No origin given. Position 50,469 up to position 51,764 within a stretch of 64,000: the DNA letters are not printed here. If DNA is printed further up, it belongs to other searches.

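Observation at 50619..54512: Three tightly overlapping genes: STAND-TPR NTPase, GTP cyclohydrolase II, Qng1-like N-glycosylase, as mobile-element cargo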

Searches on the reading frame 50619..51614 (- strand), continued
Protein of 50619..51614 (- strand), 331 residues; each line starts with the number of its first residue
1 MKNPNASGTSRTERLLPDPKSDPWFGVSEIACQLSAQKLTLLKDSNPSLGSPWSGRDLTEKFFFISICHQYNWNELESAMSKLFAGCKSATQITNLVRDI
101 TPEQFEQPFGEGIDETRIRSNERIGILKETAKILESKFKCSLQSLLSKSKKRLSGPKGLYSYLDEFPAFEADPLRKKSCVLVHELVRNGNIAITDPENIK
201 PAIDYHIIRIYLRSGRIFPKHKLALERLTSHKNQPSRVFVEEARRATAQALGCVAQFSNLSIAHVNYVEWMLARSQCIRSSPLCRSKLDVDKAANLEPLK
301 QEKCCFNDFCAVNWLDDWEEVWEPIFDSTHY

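Call 41: find_related_loci(query=A1, collection=metagenome_contigs, flank=8000)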
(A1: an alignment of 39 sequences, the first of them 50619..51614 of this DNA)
Query A1 (331 aa) in metagenome_contigs; peptide patterns used: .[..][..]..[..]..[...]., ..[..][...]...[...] (x = any residue, [..] = any of these).
158 stretches matched a pattern; 121 encode a relative of the query (tblastn E <= 1e-3); the best 80 are kept; 80 distinct loci.
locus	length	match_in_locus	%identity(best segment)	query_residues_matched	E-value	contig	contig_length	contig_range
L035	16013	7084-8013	35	25-331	5e-55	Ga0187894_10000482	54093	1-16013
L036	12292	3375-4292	34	25-331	2e-54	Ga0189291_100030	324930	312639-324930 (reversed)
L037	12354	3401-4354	32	9-331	4e-52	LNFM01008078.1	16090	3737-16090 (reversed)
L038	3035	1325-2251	34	25-331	7e-50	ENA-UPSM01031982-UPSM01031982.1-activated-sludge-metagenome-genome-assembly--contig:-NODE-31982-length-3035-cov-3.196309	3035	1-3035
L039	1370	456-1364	34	25-331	2e-51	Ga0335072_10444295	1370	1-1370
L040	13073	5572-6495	32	25-331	1e-48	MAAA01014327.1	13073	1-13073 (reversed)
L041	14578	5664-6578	33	25-328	2e-48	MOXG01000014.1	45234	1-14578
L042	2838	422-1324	34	25-331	3e-48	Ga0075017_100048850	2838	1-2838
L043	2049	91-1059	33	7-331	1e-48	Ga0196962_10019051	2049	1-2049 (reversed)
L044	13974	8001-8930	34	21-331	2e-47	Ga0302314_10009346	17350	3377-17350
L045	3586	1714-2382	38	61-285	2e-47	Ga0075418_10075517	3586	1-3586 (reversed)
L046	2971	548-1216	38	61-285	2e-47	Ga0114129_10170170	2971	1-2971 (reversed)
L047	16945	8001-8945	33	1-324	6e-47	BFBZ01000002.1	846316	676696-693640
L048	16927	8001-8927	32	23-331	1e-46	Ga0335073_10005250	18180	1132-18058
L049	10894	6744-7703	30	25-331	2e-45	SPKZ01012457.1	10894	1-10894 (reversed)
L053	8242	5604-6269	38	61-284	2e-45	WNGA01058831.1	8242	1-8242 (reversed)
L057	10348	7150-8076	33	20-331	8e-45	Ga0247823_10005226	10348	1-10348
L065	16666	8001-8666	37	61-284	3e-43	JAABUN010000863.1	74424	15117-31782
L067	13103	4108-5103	29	10-331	2e-42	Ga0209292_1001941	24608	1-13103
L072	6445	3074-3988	31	25-331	2e-41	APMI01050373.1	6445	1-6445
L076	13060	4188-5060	36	4-297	8e-49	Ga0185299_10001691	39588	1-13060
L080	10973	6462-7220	33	61-310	3e-40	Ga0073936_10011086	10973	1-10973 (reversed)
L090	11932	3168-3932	32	56-312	8e-33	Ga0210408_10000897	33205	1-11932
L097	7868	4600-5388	32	56-324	7e-27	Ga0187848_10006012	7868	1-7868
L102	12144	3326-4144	27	62-331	5e-25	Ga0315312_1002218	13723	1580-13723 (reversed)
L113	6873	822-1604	28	66-331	7e-22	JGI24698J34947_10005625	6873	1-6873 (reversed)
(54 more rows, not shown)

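Call 48: search_solved_structures(query=L031:1734-2708:+, max_evalue=1, show_alignments=3)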
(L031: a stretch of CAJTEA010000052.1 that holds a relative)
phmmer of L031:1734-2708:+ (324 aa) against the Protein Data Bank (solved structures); distinct sequences matched with E-value up to 1: 3.
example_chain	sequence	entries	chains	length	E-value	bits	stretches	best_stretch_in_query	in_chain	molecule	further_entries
3k7d_A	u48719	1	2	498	0.42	13.1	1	83-146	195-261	Glutamate-ammonia-ligase adenylyltransferase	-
8q1b_G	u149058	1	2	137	0.51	12.8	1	151-225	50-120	Cytochrome b-c1 complex subunit 7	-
11ue_A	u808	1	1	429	0.91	12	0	22-95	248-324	Platelet-derived growth factor receptor beta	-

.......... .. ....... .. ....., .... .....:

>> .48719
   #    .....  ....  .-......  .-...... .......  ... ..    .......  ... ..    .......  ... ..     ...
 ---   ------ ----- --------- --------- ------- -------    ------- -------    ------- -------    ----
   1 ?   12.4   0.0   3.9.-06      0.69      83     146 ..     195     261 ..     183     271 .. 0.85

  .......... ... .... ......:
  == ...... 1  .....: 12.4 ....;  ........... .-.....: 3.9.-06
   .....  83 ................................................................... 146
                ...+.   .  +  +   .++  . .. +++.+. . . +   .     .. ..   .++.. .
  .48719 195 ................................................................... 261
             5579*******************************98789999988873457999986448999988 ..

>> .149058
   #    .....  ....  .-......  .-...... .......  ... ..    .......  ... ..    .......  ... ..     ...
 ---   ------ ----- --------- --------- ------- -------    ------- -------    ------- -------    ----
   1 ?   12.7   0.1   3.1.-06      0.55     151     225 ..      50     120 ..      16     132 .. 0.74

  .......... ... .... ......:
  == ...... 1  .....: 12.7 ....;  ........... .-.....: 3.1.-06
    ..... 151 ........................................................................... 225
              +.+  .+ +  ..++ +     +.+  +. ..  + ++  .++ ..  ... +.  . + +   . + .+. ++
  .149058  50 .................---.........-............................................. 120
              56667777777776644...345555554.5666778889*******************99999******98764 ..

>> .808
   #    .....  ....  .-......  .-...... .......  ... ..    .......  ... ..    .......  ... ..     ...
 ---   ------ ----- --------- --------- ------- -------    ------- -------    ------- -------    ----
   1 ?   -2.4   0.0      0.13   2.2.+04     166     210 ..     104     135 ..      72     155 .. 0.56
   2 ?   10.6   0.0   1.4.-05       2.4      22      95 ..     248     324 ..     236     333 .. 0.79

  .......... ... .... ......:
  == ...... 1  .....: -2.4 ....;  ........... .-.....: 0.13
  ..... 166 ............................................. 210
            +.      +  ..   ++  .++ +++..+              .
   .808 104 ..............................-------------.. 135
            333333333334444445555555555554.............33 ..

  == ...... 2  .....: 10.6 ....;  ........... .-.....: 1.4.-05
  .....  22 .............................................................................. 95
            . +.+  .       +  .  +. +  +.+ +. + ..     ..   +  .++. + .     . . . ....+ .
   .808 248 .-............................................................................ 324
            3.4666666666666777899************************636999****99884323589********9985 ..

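Call 49: search_protein_families(library=pfam, proteins=[L031:1734-2708:+, L032:9740-10786:+, L030:6223-7371:+, L034:9782-10780:+, L113:639-1607:+, L102:3206-4147:+, L065:7878-8828:+, L053:5397-6425:+, L090:2961-3998:+, L097:3148-5421:+], max_evalue=0.01)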
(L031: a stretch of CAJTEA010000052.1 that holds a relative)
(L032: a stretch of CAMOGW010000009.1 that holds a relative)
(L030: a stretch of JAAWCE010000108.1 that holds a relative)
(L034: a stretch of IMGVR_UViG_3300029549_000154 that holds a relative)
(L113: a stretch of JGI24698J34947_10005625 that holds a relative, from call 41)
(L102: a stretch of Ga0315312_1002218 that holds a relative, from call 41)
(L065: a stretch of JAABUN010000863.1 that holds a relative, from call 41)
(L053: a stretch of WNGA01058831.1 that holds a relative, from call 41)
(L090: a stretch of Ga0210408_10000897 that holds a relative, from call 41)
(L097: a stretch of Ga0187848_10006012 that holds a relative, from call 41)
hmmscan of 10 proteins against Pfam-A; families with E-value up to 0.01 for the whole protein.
L031:1734-2708:+ (324 aa): 0 families

L032:9740-10786:+ (348 aa): 0 families

L030:6223-7371:+ (382 aa): 0 families

L034:9782-10780:+ (332 aa): 0 families

L113:639-1607:+ (322 aa): 0 families

L102:3206-4147:+ (313 aa): 2 families
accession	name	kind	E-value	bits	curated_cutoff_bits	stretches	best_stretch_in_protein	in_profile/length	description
PF10343.14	Q_salvage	-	2.2e-09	37.7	25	1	53-238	45-241/285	Queuosine salvage protein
PF08283.16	Gemini_AL1_M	-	0.0099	16.4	24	0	52-92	36-79/107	Geminivirus rep protein central domain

L065:7878-8828:+ (316 aa): 0 families

L053:5397-6425:+ (342 aa): 0 families

L090:2961-3998:+ (345 aa): 0 families

L097:3148-5421:+ (757 aa): 1 family
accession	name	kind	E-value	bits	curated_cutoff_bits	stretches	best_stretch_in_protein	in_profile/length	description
PF04015.17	DUF362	-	1.6e-23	84.2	24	1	76-269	1-199/200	Domain of unknown function (DUF362)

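Call 56: find_encoding_contigs(protein=P0155, flank=10000, max_places=2)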
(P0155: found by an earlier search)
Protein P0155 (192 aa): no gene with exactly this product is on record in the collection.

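Call 70: search_protein_families(library=pfam, alignment_id=A4, max_evalue=0.00001)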
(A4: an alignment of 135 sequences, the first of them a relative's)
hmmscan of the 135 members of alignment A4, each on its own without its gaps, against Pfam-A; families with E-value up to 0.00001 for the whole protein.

A. member 1, L002:1213-2742:+ (509 aa): 0 families

B. families by the number of members that match (of 135 scanned): 124 families (the first 25 are shown)
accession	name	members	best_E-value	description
PF00589.27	Phage_integrase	6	1e-38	Phage integrase family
PF21448.3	DNMK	5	2.4e-12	Deoxynucleotide monophosphate kinase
PF02653.21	BPD_transp_2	4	1.4e-45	Branched-chain amino acid transport system / permease component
PF13304.12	AAA_21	4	2.8e-19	AAA domain, putative AbiEii toxin, Type IV TA system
PF00005.33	ABC_tran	3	5.6e-31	ABC transporter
PF13433.12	Peripla_BP_5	2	7.9e-159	Periplasmic binding protein domain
PF13458.12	Peripla_BP_6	2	9.2e-75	Periplasmic binding protein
PF07506.17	RepB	2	1.7e-46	RepB plasmid partitioning protein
PF07690.21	MFS_1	2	4.7e-37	Major Facilitator Superfamily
PF13238.12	AAA_18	2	1.2e-08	AAA domain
PF00625.27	Guanylate_kin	2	2e-07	Guanylate kinase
PF01960.23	ArgJ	1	4.3e-138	ArgJ family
PF00654.25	Voltage_CLC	1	8.3e-100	Voltage gated chloride channel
PF01297.22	ZnuA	1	2.7e-83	Zinc-uptake complex component A periplasmic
PF03301.18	Trp_dioxygenase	1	8.8e-79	Tryptophan 2,3-dioxygenase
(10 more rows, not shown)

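Call 71: search_protein_families(library=padloc, alignment_id=A4, max_evalue=1e-8)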
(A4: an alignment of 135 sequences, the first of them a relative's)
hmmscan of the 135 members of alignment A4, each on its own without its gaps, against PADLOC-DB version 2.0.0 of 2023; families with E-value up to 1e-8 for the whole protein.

A. member 1, L002:1213-2742:+ (509 aa): 0 families

B. families by the number of members that match (of 135 scanned): 82 families (the first 25 are shown)
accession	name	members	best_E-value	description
PDLC04135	mad3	4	1e-25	mads_3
PDLC03659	mREase_IV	2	3e-213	Type IV methyl-directed restriction enzyme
PDLC03963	SoFic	2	5e-27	-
PDLC02980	AriA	2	8.4e-21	-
PDLC00292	PtuA1|PtuA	2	2.8e-18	AAA ATPase domain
PDLC04140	mad8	2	1.1e-11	mads_8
PDLC04916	PDC-S11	1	1.8e-161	-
PDLC00293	PtuA1|PtuA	1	2.9e-123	AAA ATPase domain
PDLC04915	PDC-S11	1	4.8e-92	-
PDLC02203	MzaA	1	1.3e-74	-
PDLC03658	mREase_IV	1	2.6e-67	Type IV methyl-directed restriction enzyme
PDLC00330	PtuB1|PtuB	1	1.2e-55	Unknown function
PDLC03767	RT_UG29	1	1.6e-54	DRT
PDLC00343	PtuB1|PtuB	1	1.9e-54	Unknown function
PDLC00302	PtuA1|PtuA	1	9.8e-43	AAA ATPase domain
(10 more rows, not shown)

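Call 95: search_solved_structures(query=A5, max_evalue=1, show_alignments=1)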
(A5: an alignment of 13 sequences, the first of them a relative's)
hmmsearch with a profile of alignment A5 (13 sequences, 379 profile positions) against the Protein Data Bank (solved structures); distinct sequences matched with E-value up to 1: 7.
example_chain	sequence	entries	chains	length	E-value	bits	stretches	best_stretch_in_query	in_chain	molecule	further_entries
2og5_A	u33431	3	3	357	0.00035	22.7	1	257-331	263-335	Putative oxygenase | asparagine oxygenase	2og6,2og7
6g6o_A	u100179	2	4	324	0.00036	22.7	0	128-144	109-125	Ika8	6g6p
9j0j_A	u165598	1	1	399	0.0012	21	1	184-316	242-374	Fe/2OG-dependent oxygenase DfmD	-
7n7v_A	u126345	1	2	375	0.0096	18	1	292-329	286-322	Predicted hydroxylase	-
6g6q_A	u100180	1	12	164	0.1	14.6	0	128-144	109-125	Ika4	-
6f2a_A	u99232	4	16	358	0.14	14.2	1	289-333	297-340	L-lysine 3-hydroxylase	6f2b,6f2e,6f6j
7qep_RA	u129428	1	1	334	0.25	13.4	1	119-150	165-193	Guanine nucleotide binding protein beta subunit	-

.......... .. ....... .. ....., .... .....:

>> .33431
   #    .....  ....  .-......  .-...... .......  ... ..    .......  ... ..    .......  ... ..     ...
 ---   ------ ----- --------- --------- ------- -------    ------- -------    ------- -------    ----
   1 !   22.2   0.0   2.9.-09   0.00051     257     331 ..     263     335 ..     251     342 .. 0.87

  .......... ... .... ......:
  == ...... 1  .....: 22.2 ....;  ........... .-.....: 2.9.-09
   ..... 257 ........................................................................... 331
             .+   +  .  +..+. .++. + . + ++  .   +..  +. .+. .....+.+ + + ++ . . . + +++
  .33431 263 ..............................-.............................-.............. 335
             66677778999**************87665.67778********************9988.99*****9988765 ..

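Call 96: search_protein_families(library=padloc, proteins=[L006:6382-7026:+, L002:6446-7099:+, L019:6321-6965:+, L010:7479-8051:-, L022:12292-12843:+, L057:9414-9962:+, L072:5378-5947:+, L067:2678-3361:-], max_evalue=0.001)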
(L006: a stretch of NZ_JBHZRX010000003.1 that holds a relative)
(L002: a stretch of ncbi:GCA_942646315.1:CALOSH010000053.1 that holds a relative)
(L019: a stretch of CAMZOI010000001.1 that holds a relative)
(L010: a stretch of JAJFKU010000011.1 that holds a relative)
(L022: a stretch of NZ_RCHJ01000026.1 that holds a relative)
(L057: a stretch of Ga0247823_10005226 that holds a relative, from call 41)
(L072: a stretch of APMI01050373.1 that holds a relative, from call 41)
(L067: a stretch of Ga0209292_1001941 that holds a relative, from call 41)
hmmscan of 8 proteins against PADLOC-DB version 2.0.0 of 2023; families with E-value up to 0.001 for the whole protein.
L006:6382-7026:+ (214 aa): 1 family
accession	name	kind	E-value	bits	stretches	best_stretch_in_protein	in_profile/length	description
PDLC00290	PtuA1|PtuA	-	0.00033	18.1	1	8-41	28-61/414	AAA ATPase domain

L002:6446-7099:+ (217 aa): 1 family
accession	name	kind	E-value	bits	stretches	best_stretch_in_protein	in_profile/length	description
PDLC02373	dCTPase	-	0.00016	18.7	1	9-128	152-251/630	-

L019:6321-6965:+ (214 aa): 1 family
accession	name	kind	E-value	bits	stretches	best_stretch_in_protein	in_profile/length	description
PDLC02373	dCTPase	-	3.6e-05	20.8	1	9-124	156-251/630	-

L010:7479-8051:- (190 aa): 2 families
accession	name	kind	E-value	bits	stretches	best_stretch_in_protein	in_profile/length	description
PDLC02373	dCTPase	-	9.5e-14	49.2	1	3-177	155-328/630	-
PDLC02911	VakA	-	0.00015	20.4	1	4-148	4-131/163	-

L022:12292-12843:+ (183 aa): 0 families

L057:9414-9962:+ (182 aa): 1 family
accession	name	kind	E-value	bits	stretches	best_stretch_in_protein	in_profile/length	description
PDLC04140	mad8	-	0.00014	19.5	1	2-140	29-123/314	mads_8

L072:5378-5947:+ (189 aa): 0 families

L067:2678-3361:- (227 aa): 0 families

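Call 99: search_protein_families(library=phrogs, proteins=[window:50619-51614:-], max_evalue=0.001)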
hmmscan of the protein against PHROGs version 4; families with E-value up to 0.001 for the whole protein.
window:50619-51614:- (331 aa): 0 families
